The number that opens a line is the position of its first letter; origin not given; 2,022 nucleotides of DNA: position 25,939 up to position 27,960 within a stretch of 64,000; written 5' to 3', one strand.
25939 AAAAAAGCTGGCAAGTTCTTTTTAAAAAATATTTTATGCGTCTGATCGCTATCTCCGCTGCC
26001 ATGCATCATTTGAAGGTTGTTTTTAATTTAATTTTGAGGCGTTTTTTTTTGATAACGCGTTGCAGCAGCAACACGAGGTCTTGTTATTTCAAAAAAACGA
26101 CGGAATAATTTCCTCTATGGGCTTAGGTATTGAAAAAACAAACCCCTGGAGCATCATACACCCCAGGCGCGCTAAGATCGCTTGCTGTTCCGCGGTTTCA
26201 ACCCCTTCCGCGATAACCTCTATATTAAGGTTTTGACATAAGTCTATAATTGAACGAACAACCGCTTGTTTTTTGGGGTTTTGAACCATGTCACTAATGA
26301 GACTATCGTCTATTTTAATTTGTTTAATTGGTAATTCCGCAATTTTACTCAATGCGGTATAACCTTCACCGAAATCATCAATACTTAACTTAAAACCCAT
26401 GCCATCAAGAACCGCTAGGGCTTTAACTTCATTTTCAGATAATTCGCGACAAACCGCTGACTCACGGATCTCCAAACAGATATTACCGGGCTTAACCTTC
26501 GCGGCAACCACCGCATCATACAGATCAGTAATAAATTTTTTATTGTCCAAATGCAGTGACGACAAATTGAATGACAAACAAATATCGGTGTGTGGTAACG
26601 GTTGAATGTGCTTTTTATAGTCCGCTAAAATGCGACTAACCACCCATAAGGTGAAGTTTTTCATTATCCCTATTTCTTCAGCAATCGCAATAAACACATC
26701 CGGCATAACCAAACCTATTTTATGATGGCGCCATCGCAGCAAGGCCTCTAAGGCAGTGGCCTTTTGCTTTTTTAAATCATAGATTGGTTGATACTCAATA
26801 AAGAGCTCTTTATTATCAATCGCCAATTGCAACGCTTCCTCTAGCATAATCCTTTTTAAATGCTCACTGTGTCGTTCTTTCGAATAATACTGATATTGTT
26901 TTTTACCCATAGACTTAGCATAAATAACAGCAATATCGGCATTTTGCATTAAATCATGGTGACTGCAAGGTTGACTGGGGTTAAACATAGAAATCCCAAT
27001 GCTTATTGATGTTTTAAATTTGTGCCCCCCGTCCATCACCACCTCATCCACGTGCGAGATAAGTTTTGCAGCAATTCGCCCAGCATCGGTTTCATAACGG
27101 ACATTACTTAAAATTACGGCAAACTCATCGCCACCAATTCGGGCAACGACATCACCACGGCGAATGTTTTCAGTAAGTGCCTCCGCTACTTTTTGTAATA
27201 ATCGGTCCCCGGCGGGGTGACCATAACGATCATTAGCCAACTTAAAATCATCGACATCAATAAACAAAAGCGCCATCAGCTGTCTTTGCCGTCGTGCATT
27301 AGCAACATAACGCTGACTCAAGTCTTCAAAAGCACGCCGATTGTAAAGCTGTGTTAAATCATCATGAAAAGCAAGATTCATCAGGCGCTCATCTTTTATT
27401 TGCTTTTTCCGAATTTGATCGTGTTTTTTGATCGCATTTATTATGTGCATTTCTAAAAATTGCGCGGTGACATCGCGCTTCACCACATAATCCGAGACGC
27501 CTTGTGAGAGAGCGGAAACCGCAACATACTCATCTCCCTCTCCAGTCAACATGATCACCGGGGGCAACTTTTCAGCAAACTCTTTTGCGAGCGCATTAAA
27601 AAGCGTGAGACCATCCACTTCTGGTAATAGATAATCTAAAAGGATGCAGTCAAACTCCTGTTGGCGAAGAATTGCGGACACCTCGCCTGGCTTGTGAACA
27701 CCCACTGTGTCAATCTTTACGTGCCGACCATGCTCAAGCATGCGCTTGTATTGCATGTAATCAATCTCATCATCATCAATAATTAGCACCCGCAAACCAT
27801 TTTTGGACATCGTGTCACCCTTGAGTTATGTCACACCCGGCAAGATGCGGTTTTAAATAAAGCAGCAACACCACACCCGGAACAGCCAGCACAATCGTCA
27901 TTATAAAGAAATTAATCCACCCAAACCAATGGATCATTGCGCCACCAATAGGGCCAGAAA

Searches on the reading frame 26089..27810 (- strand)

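Call 25: search_protein_families(library=pfam, proteins=[window:26089-27810:-], max_evalue=0.0001)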
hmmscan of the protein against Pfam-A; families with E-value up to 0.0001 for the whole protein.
window:26089-27810:- (573 aa): 3 families
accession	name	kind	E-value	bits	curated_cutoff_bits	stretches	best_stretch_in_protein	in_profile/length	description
PF00563.25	EAL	-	9.2e-68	228.6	31.3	1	325-561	2-235/236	EAL domain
PF00990.26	GGDEF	-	1.5e-45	155.3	23.8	1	147-304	1-160/161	Diguanylate cyclase, GGDEF domain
PF00072.30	Response_reg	-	9.1e-18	64.9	30.2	1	8-112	1-100/111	Response regulator receiver domain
